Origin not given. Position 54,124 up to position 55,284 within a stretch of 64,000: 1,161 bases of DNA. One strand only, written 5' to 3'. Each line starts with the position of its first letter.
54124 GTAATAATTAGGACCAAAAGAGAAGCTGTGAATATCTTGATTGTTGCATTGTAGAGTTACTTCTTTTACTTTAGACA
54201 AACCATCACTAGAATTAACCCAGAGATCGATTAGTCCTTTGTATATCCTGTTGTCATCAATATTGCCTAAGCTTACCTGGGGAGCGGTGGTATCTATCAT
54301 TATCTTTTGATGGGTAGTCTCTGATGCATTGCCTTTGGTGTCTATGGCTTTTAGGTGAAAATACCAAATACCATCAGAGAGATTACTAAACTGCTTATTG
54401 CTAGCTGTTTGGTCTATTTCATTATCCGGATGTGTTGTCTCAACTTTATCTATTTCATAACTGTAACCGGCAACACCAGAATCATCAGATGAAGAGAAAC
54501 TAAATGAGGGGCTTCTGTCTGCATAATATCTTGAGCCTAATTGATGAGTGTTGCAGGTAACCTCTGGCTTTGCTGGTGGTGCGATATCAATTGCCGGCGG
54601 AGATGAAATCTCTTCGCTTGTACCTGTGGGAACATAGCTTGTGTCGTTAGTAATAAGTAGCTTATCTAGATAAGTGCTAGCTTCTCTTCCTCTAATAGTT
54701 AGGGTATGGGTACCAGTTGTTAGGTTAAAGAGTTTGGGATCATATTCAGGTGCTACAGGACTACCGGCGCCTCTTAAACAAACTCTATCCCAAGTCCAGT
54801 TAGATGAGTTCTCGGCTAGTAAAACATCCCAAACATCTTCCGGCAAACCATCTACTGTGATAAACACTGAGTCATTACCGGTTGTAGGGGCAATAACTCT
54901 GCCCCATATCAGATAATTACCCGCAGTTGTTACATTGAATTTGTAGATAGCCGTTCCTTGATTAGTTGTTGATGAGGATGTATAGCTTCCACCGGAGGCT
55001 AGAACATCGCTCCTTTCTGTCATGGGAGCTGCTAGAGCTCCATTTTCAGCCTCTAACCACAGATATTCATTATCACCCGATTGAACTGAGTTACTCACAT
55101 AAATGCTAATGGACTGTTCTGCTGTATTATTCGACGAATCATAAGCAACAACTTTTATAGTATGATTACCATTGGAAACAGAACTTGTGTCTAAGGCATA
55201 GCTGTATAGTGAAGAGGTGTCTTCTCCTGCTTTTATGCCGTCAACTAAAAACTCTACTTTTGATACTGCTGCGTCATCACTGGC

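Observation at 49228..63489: Tandem giant genes encoding multi-catalytic extracellular carbohydrate-active megaproteins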

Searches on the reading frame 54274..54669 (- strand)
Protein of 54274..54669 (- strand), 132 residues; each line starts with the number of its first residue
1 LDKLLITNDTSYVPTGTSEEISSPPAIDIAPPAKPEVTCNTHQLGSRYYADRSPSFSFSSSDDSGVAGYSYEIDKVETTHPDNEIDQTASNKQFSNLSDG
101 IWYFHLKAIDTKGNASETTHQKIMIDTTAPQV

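Call 12: search_protein_families(library=pfam, proteins=[window:54274-54669:-], max_evalue=1)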
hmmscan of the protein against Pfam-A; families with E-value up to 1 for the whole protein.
seq(132 aa): 2 families
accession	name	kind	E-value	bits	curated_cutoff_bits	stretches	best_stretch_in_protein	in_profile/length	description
PF19077.6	Big_13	-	0.00041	21.2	27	1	51-127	26-102/102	Bacterial Ig-like domain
PF22352.2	K319L-like_PKD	-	0.0021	18.5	27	1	60-119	21-79/84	K319L-like, PKD domain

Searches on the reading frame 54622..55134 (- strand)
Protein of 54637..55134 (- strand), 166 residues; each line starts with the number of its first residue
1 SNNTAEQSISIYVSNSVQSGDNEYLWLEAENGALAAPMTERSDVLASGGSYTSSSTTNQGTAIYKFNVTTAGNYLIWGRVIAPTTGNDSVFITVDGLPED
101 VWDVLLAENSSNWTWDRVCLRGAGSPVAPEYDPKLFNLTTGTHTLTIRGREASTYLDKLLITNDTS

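Call 12: search_protein_families(library=pfam, proteins=[window:54637-55134:-], max_evalue=1)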
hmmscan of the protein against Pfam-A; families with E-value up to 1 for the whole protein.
seq(166 aa): 1 family
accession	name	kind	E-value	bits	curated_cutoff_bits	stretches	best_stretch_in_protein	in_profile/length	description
PF17829.7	GH115_C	-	0.017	15.4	24.1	1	56-162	52-159/172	Glycosyl hydrolase family 115 C-terminal domain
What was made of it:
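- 54637..55071 (-): Possible CBM-like beta-sandwich (unverified). Only GH115_C at E 0.017 (call 12).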

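Call 38: search_solved_structures(query=window:54622-55080:-, max_evalue=10, show_alignments=2)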
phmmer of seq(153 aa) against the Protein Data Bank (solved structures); distinct sequences matched with E-value up to 10: 2.
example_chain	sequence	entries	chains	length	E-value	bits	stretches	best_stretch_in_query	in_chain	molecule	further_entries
7zjb_B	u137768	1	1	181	0.36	13.9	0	16-41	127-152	Putative secreted cellulose-binding protein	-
5e2c_A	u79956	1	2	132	0.76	12.9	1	10-80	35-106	Xaa-Pro dipeptidase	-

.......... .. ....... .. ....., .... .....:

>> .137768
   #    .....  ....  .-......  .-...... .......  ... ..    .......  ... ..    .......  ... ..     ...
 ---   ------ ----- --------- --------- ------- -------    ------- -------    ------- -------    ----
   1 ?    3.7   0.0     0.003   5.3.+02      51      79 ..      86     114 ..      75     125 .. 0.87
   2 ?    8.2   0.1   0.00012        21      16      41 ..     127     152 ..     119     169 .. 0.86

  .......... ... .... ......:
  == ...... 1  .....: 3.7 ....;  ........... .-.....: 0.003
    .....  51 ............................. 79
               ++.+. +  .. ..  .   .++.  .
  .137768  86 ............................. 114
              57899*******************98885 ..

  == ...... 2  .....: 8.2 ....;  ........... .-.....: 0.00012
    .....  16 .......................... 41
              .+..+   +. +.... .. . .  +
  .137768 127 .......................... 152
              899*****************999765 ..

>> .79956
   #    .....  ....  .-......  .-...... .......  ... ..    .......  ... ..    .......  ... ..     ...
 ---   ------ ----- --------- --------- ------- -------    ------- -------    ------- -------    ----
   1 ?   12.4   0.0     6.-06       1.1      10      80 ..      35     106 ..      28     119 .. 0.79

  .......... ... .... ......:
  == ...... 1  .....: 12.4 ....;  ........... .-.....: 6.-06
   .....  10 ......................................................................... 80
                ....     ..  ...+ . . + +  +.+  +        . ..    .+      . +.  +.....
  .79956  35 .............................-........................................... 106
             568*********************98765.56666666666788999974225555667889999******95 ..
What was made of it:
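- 54637..55071 (-): No PDB sequence hit (call 38).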
